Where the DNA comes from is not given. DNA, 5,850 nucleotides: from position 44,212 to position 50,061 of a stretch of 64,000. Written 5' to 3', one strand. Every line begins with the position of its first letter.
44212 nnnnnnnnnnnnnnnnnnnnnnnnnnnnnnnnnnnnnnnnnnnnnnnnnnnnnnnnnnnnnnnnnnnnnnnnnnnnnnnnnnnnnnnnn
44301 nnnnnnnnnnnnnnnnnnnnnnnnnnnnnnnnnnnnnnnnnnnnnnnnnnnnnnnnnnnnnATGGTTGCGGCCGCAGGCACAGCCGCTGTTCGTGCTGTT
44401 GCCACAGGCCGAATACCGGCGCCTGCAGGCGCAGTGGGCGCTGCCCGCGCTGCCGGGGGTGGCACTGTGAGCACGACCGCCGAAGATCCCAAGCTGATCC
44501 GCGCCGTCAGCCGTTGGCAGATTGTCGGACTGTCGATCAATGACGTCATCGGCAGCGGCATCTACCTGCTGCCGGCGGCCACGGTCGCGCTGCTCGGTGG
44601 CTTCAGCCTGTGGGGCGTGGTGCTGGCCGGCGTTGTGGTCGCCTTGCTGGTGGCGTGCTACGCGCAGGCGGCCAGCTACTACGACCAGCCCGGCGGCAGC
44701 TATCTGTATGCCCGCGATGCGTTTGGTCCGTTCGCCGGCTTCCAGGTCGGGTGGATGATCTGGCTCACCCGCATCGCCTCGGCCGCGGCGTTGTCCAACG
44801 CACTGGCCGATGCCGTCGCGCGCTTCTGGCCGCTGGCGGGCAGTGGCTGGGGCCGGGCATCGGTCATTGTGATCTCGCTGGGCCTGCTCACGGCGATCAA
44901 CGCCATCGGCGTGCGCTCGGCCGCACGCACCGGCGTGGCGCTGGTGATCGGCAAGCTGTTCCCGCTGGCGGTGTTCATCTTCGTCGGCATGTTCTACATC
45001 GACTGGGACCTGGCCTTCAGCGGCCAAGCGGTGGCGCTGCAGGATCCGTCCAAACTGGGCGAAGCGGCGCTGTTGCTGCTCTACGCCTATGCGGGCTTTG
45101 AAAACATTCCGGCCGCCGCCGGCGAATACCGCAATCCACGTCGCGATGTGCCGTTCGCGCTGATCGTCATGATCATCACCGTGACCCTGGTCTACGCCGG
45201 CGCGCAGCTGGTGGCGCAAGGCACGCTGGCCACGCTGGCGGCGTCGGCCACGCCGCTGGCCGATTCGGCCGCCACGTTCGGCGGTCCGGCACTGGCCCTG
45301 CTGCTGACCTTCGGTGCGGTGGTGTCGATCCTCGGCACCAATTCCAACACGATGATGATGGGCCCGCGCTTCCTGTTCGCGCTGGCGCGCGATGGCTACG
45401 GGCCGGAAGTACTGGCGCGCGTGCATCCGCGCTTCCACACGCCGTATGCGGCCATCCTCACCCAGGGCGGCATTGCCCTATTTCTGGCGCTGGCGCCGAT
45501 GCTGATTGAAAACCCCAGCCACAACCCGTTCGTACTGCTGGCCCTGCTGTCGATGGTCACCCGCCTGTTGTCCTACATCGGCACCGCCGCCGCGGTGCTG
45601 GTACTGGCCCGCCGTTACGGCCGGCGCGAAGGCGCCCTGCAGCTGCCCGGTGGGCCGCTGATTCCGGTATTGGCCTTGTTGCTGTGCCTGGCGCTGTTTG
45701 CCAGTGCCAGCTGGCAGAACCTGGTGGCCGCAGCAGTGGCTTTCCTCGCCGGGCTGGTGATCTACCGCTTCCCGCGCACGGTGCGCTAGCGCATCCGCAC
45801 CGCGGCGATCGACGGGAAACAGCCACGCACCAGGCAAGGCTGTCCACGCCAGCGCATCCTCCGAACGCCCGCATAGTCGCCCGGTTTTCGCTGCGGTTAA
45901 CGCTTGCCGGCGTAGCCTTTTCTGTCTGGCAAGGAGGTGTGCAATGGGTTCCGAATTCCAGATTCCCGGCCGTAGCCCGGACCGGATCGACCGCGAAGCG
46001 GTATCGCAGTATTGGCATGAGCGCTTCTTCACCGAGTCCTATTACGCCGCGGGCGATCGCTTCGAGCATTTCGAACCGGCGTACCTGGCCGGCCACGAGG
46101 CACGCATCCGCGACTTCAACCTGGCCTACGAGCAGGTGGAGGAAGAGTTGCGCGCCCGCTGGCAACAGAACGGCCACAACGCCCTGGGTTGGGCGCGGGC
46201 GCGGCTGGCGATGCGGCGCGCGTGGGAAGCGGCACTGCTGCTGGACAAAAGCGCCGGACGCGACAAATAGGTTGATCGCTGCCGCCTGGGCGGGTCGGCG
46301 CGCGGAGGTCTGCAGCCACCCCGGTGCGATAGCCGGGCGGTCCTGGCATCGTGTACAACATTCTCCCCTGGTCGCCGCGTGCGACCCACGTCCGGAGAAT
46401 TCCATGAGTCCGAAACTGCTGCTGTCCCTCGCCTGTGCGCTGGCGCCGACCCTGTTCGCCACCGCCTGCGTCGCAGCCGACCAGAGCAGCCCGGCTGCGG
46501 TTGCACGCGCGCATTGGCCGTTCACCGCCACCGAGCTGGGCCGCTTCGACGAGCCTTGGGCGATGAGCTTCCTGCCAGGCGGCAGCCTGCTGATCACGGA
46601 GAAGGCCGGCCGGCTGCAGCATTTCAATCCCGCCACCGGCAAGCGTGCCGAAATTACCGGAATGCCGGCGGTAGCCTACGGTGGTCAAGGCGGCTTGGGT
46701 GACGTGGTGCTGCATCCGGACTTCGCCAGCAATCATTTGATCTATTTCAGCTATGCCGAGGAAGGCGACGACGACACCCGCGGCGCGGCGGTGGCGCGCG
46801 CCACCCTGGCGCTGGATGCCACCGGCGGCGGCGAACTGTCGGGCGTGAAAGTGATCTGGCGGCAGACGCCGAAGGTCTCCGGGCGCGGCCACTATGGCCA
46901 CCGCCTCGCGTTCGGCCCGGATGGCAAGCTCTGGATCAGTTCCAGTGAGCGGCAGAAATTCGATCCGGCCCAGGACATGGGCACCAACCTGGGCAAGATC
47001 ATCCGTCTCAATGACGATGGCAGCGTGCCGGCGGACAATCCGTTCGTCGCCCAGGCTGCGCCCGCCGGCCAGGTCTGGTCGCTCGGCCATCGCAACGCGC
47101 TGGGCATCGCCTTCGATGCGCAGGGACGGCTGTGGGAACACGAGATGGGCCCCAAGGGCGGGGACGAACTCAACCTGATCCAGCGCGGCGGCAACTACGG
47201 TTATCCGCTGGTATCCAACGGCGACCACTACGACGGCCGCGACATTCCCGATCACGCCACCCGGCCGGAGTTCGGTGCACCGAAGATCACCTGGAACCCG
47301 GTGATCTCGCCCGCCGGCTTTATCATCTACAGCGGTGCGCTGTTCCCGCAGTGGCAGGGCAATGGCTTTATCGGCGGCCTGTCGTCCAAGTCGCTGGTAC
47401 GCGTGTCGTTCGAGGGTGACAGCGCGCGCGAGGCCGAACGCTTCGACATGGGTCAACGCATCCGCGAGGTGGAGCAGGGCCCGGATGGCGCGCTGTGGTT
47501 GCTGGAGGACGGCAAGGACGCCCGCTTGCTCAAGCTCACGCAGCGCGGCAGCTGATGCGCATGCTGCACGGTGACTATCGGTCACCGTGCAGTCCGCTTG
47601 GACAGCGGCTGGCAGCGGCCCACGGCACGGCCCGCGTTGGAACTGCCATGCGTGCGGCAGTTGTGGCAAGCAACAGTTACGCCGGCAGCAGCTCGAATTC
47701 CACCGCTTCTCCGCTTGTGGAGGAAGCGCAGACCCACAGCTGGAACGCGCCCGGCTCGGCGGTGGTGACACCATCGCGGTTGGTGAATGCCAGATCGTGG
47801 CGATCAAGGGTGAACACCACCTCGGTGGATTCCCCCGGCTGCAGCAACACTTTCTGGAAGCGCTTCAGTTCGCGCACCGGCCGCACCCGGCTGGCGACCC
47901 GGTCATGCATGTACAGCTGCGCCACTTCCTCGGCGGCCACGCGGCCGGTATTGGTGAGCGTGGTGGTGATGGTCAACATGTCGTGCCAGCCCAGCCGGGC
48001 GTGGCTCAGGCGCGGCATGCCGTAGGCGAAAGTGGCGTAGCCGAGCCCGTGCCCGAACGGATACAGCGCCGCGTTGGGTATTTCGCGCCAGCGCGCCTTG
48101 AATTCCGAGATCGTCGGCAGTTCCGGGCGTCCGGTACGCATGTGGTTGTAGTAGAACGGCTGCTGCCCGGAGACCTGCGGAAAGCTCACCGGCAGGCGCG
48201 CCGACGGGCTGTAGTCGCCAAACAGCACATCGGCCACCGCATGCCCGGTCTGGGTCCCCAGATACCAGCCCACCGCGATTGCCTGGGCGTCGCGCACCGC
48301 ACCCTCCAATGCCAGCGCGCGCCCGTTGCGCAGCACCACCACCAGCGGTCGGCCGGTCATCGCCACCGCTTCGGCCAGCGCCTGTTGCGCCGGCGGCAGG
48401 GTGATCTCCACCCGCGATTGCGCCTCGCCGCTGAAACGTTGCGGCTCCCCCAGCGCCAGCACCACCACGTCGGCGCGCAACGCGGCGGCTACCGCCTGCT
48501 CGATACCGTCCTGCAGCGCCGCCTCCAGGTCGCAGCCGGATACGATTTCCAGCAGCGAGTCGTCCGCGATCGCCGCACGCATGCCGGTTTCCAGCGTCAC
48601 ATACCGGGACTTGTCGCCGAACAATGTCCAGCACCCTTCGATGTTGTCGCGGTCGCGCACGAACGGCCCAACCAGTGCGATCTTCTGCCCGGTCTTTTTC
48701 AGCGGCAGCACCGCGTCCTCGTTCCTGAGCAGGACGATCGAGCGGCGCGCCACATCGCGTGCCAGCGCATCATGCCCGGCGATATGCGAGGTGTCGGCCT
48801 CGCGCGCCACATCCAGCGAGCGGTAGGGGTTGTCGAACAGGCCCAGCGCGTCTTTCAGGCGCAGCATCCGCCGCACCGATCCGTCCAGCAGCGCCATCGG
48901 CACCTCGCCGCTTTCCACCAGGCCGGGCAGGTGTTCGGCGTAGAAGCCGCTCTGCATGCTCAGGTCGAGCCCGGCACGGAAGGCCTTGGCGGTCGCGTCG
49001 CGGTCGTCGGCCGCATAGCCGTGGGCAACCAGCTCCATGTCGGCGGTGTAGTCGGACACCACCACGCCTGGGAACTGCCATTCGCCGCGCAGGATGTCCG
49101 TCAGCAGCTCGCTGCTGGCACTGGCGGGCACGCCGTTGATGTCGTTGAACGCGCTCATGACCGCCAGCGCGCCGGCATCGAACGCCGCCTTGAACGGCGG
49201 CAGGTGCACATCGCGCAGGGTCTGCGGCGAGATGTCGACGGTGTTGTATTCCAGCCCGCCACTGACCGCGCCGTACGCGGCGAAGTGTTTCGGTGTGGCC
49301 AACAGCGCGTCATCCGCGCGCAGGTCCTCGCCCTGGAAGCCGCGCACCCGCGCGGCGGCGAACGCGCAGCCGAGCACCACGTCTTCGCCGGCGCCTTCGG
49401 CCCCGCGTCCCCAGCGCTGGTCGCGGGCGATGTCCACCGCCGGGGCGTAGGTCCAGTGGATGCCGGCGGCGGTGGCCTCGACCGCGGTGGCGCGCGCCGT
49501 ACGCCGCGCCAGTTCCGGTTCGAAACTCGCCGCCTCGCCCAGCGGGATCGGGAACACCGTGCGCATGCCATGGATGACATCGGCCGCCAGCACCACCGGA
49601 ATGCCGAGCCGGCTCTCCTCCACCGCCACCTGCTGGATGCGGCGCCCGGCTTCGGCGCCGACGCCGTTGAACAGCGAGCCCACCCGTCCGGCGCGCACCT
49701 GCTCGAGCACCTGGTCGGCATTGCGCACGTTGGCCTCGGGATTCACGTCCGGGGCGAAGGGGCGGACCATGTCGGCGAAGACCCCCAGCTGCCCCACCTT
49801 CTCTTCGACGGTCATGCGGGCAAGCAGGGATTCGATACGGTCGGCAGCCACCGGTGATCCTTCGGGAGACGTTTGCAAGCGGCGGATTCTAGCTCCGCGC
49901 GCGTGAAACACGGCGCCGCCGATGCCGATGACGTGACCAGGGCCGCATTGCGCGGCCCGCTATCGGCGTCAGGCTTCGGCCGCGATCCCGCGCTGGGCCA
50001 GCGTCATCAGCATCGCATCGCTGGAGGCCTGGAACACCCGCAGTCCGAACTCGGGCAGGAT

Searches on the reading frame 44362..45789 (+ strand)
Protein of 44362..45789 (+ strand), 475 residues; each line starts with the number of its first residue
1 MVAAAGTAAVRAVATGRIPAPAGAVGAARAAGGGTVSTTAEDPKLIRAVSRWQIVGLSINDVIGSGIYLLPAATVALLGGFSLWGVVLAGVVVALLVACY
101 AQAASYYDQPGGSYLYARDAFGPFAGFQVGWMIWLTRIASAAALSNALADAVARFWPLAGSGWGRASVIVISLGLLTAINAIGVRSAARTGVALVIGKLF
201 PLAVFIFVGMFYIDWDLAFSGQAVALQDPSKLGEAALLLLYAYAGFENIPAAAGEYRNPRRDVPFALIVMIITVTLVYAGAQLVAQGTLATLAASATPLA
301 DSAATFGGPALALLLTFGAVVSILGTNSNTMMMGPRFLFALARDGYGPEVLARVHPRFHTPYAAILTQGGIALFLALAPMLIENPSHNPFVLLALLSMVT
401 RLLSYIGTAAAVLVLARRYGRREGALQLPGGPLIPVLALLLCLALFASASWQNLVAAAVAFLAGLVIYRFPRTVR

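Call 8: search_protein_families(library=pfam, proteins=[window:44362-45789:+], max_evalue=0.001)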
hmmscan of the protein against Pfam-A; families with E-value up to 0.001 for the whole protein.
window:44362-45789:+ (475 aa): 2 families
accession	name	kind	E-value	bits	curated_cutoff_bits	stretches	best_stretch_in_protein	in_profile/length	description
PF13520.12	AA_permease_2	-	1e-44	153.6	27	1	50-448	2-403/427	Amino acid permease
PF00324.27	AA_permease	-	2.2e-34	119.4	24.6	1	57-456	5-427/470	Amino acid permease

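Call 20: search_protein_families(library=ncbifam, proteins=[window:44362-45789:+], max_evalue=0.00001)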
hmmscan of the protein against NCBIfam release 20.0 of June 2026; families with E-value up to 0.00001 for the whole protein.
window:44362-45789:+ (475 aa): 29 families (the best 25 are shown)
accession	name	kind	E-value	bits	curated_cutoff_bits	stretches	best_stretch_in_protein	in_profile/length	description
TIGR00909.1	2A0306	subfamily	8e-56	189.8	556.8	1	46-468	2-426/429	amino acid transporter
NF053761.1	BrChAATpBcaP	equivalog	8e-43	147.1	690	1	37-468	12-448/460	branched-chain amino acid transporter BcaP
TIGR00905.1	2A0302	subfamily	1.1e-40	139.8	409.05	1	49-472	9-436/473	basic amino acid/polyamine antiporter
NF007929.0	PRK10644.1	equivalog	2.8e-34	118.6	574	1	60-470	21-426/445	arginine/agmatine antiporter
TIGR00911.1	2A0308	subfamily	1e-33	116.6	701.8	1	40-465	39-464/505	L-type amino acid transporter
TIGR00908.1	2A0305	equivalog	1.7e-29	103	381.75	1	43-468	3-425/442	ethanolamine permease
NF007938.0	PRK10655.1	equivalog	5.2e-25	88.5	409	1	50-469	9-425/438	putrescine-ornithine antiporter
NF008466.1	PRK11357.1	equivalog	1.5e-24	86.8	800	1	44-378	5-348/446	fructoselysine/psicoselysine transporter FrlA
TIGR03810.1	arg_ornith_anti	equivalog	5.3e-24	84.7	591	1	55-470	9-429/468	arginine-ornithine antiporter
TIGR00906.1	2A0303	subfamily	6.6e-23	80.9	681.7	2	236-416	255-427/602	cationic amino acid transport permease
TIGR04298.1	his_histam_anti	equivalog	4.2e-19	69.1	750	1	59-448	12-405/429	histidine-histamine antiporter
NF008245.0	PRK11021.1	equivalog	1.8e-17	63.5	284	1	47-461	6-401/419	L-methionine/branched-chain amino acid transporter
TIGR04299.1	antiport_PotE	equivalog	1.4e-16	60.8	560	1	53-468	10-422/430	putrescine-ornithine antiporter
NF007754.0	PRK10435.1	equivalog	3.7e-16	59.2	585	1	55-468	13-423/443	cadaverine/lysine antiporter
NF008484.0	PRK11387.1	equivalog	7.7e-16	58.1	716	1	38-444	5-423/471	S-methylmethionine permease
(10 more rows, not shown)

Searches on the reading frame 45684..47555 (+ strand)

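Call 8: search_protein_families(library=pfam, proteins=[window:45684-47555:+], max_evalue=0.001)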
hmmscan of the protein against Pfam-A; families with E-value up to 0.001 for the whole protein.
window:45684-47555:+ (623 aa): 1 family
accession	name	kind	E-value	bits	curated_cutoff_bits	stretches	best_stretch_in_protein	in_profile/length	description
PF07995.17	GSDH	-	1.8e-128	428.9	25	1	288-617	1-332/332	Glucose / Sorbosone dehydrogenase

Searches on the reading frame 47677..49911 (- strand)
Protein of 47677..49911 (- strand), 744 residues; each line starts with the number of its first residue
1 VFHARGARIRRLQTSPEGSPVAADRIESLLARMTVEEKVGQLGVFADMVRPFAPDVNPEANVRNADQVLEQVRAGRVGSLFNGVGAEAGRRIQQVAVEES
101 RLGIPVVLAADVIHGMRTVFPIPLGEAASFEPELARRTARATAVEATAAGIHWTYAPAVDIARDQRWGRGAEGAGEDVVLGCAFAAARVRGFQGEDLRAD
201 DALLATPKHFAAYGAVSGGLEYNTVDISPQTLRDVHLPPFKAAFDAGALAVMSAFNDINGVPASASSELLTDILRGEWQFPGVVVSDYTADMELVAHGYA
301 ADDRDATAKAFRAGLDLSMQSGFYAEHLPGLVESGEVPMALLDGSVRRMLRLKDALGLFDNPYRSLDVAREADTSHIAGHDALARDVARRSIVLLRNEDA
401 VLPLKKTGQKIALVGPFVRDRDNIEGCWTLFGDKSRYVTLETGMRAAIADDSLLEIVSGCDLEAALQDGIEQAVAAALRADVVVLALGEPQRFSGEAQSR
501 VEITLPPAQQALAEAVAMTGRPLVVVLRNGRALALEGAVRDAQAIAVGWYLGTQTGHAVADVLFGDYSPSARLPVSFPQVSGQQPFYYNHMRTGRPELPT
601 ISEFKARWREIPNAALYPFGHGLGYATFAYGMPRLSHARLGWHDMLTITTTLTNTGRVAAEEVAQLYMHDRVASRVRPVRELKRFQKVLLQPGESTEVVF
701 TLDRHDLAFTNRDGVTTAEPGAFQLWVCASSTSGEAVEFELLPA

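Call 8: search_protein_families(library=pfam, proteins=[window:47677-49911:-], max_evalue=0.001)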
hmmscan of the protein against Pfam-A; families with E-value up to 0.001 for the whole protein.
window:47677-49911:- (744 aa): 3 families
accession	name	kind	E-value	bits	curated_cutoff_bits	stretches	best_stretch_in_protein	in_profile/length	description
PF00933.27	Glyco_hydro_3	-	6.1e-69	233.3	27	1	34-352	1-316/316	Glycosyl hydrolase family 3 N terminal domain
PF01915.27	Glyco_hydro_3_C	-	1.4e-50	172.5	31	1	392-625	1-200/200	Glycosyl hydrolase family 3 C-terminal domain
PF14310.12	Fn3-like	-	4.5e-23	81.6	25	1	662-731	1-71/71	Fibronectin type III-like domain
